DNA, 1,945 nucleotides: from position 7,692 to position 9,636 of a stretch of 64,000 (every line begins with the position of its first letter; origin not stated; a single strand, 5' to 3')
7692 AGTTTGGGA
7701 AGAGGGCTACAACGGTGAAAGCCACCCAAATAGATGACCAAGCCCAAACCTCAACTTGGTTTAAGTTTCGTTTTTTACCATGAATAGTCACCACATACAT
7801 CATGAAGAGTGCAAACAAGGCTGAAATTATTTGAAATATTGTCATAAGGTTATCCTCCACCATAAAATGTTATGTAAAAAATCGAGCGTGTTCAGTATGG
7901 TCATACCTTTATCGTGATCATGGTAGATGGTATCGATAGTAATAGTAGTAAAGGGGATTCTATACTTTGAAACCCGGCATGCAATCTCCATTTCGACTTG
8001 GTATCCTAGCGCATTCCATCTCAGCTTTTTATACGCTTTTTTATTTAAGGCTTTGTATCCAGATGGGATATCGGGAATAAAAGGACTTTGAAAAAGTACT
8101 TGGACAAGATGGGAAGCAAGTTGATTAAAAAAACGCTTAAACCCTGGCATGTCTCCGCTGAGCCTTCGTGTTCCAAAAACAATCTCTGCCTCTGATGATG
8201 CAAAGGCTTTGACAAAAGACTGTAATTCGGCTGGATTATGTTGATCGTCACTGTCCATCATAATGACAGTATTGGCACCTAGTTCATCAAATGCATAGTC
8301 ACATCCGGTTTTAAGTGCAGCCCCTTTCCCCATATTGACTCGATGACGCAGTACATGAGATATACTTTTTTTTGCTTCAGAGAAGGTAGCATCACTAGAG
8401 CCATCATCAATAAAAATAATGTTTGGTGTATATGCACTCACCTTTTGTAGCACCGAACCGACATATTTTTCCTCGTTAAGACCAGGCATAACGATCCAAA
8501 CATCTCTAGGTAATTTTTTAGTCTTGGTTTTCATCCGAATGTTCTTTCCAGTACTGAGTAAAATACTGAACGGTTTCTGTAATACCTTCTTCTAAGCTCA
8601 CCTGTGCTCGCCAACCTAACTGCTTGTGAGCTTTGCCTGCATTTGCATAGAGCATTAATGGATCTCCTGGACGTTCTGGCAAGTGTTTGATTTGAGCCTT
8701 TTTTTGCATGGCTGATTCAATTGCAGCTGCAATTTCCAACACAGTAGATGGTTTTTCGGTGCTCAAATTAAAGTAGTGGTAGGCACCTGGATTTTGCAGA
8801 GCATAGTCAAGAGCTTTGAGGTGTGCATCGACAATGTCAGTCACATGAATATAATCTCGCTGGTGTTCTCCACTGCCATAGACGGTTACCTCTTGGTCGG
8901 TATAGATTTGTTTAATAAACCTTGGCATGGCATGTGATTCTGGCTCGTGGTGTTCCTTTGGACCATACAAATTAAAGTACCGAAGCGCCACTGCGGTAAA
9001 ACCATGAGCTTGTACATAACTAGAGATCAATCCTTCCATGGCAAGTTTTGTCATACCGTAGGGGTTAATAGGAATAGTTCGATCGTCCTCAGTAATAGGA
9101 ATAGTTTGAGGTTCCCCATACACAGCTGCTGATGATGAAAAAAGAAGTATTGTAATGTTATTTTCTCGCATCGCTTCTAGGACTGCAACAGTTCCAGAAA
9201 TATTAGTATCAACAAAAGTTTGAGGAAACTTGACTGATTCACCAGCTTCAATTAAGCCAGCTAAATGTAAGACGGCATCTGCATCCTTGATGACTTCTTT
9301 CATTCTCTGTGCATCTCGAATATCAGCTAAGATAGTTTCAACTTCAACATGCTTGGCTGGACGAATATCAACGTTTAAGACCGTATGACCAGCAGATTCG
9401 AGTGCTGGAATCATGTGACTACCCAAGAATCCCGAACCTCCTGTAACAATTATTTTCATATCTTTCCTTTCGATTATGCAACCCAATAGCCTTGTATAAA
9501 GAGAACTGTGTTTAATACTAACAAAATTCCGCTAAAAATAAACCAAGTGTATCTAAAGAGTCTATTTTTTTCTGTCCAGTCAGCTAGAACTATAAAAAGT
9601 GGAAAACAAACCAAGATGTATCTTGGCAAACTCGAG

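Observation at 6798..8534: Two Dpm1/GtrB-like polyprenyl-phosphate sugar synthases bracketing a small 3-TM protein - the donor-supply module for the GT-C enzymes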

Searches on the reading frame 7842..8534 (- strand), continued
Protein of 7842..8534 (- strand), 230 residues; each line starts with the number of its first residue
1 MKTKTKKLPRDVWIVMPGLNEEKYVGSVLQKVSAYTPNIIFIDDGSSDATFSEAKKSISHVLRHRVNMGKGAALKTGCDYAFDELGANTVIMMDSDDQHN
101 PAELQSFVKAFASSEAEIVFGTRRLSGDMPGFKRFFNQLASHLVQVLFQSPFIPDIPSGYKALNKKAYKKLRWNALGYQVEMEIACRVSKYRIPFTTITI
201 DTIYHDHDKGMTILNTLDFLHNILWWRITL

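Call 63: fold_search(model_id=the predicted structure, library=pdb)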
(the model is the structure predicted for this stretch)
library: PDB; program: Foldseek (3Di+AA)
matches with E <= 10: 1374; with E <= 0.001: 271
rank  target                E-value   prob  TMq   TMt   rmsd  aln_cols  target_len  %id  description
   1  9bhc_B                1.9e-12  1.00  0.73  0.55   3.1       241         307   19  Salmonella undecaprenyl-phosphate 4-deoxy-4-formamido-L-arabinose transferase (ArnC) (released 2025-02-12)
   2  5eke_C                2.2e-12  1.00  0.62  0.48   8.6       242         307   21  Structure of the polyisoprenyl-phosphate glycosyltransferase GtrB (F215A mutant) (released 2016-01-06)
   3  9bhc_A                4.6e-12  1.00  0.74  0.56   4.2       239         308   18  Salmonella undecaprenyl-phosphate 4-deoxy-4-formamido-L-arabinose transferase (ArnC) (released 2025-02-12)
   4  9nyc_A                7.6e-12  1.00  0.72  0.54   5.4       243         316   20  Cryo-EM structure of the glycosyltransferase GtrB in the substrate-bound state (released 2025-12-17)
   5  5ekp_C                8.1e-12  1.00  0.68  0.52   4.8       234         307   19  Structure of the polyisoprenyl-phosphate glycosyltransferase GtrB (WT) (released 2016-01-06)
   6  8vxh_A                9.2e-12  1.00  0.72  0.54   3.5       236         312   18  Cryo-EM Structure of the Glycosyltransferase ArnC from Salmonella enterica in the Apo State Determined on Talos Arctic (released 2025-02-05)
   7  9b77_A                1.3e-11  1.00  0.72  0.55   3.5       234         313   18  Cryo-EM Structure of the Glycosyltransferase ArnC from Salmonella enterica in the Apo State Determined on Krios micros (released 2025-02-05)
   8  9nyf_A                1.3e-11  1.00  0.70  0.54   5.5       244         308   21  Cryo-EM structure of the glycosyltransferase GtrB (tetramer volume) (released 2025-12-17)
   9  5ekp_D                1.7e-11  1.00  0.67  0.54   4.1       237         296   19  Structure of the polyisoprenyl-phosphate glycosyltransferase GtrB (WT) (released 2016-01-06)
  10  5eke_D                2.1e-11  1.00  0.62  0.49   9.3       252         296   19  Structure of the polyisoprenyl-phosphate glycosyltransferase GtrB (F215A mutant) (released 2016-01-06)
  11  5mlz                  2.5e-11  1.00  0.71  0.48   4.0       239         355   20  Dolichyl phosphate mannose synthase in complex with GDP and Mg2+ (released 2017-08-09)
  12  9nyd_B                5.0e-11  1.00  0.69  0.54   3.9       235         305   22  Cryo-EM structure of the glycosyltransferase GtrB in the pre-catalysis and product-bound state (released 2025-12-17)
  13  9nyd_A                5.6e-11  1.00  0.69  0.53   4.1       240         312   21  Cryo-EM structure of the glycosyltransferase GtrB in the pre-catalysis and product-bound state (released 2025-12-17)
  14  5eke_B                6.0e-11  1.00  0.59  0.47   9.3       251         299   19  Structure of the polyisoprenyl-phosphate glycosyltransferase GtrB (F215A mutant) (released 2016-01-06)
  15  9bhe_A                6.8e-11  1.00  0.71  0.54   4.3       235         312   19  Salmonella undecaprenyl-phosphate 4-deoxy-4-formamido-L-arabinose transferase (ArnC) bound to UDP (released 2025-02-12)
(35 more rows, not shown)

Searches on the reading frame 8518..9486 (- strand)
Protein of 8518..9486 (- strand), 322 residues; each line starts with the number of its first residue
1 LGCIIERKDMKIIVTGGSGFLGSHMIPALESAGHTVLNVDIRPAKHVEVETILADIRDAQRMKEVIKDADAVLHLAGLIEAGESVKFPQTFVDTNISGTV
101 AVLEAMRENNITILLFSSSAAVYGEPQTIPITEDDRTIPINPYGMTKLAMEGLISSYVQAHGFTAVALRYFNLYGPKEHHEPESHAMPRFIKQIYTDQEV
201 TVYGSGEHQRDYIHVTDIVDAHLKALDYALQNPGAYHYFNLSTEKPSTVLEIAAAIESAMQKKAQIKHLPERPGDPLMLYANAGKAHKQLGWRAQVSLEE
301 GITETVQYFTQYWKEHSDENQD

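Call 5: search_protein_families(library=pfam, proteins=[window:8518-9486:-], max_evalue=0.01)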
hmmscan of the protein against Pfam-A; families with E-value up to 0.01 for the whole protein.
window:8518-9486:- (322 aa): 10 families
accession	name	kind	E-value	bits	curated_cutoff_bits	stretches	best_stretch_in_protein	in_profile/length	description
PF01370.27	Epimerase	-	7.1e-62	209.4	20.9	1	12-229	1-230/240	NAD dependent epimerase/dehydratase family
PF16363.11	GDP_Man_Dehyd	-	8.3e-56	190.3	27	1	13-305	1-332/332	GDP-mannose 4,6 dehydratase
PF01073.25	3Beta_HSD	-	1.4e-24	87.1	22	1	13-233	1-235/280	3-beta hydroxysteroid dehydrogenase/isomerase family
PF04321.23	RmlD_sub_bind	-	6.3e-18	65.3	27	1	10-264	1-235/287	RmlD substrate binding domain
PF02719.21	Polysacc_synt_2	-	1.7e-15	57.4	20.2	1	46-275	53-267/293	Polysaccharide biosynthesis protein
PF07993.18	NAD_binding_4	-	1.3e-10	41.4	20.1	1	59-201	79-236/258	Male sterility protein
PF13460.12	NAD_binding_10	-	3.2e-09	37.3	27.2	1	16-153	1-130/184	NAD(P)H-binding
PF08659.16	KR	-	0.0007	20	22.6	0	24-127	15-145/180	KR domain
PF05368.20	NmrA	-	0.00075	19.6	27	1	9-85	2-84/298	NmrA-like family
PF00106.31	adh_short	-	0.0044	17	26.6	0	12-127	3-145/195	short chain dehydrogenase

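Call 9: search_protein_families(library=ncbifam, proteins=[window:8518-9486:-], max_evalue=0.01)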
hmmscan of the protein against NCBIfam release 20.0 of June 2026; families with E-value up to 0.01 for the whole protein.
window:8518-9486:- (322 aa): 42 families (the best 25 are shown)
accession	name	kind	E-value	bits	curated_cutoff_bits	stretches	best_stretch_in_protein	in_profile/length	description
TIGR01179.1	galE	equivalog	6.1e-67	225.8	262.3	1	11-308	1-324/332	UDP-glucose 4-epimerase GalE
TIGR01181.1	dTDP_gluc_dehyt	equivalog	1.3e-49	169.1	365.1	1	11-311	1-313/321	dTDP-glucose 4,6-dehydratase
NF007956.0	PRK10675.1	subfamily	1.5e-48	165.7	394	1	10-312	1-332/338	UDP-glucose 4-epimerase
TIGR04180.1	EDH_00030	hypoth_equivalog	5.7e-43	147.1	475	1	12-295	1-295/297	NAD-dependent 4,6-dehydratase LegB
TIGR02197.1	heptose_epim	equivalog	2e-36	125.8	274.6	1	12-309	1-313/316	ADP-glyceromanno-heptose 6-epimerase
NF047922.1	GDPFucSynFcl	equivalog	3e-29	102.4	500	1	9-312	2-304/308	GDP-L-fucose synthase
NF042422.1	oxyalk_red_OleD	equivalog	4.7e-25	88.7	580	1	10-270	1-260/329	2-alkyl-3-oxoalkanoate reductase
NF007490.0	PRK10084.1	subfamily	9.2e-25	87.4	649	1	10-313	1-340/361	dTDP-glucose 4,6-dehydratase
NF011728.1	PRK15181.1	equivalog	3.9e-24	85.3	760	1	52-225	74-248/348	Vi polysaccharide biosynthesis UDP-N-acetylglucosaminuronic acid C-4 epimerase TviC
TIGR02622.1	CDP_4_6_dhtase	equivalog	1.4e-21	77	278.45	1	9-319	4-340/352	CDP-glucose 4,6-dehydratase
NF007582.0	PRK10217.1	equivalog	2.1e-21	76.4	698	1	11-314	3-339/355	dTDP-glucose 4,6-dehydratase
NF008360.0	PRK11150.1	equivalog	2.8e-21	76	452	1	12-270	2-263/310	ADP-glyceromanno-heptose 6-epimerase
NF042423.1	oxyalk_red_Shew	equivalog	2.8e-20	72.7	580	1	8-267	7-264/331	2-alkyl-3-oxoalkanoate reductase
NF043036.1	ErythonDh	equivalog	1e-19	70.9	325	1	10-163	1-168/321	D-erythronate dehydrogenase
TIGR03466.1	HpnA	hypoth_equivalog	1.3e-18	66.9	367.65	1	10-227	1-218/327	hopanoid-associated sugar epimerase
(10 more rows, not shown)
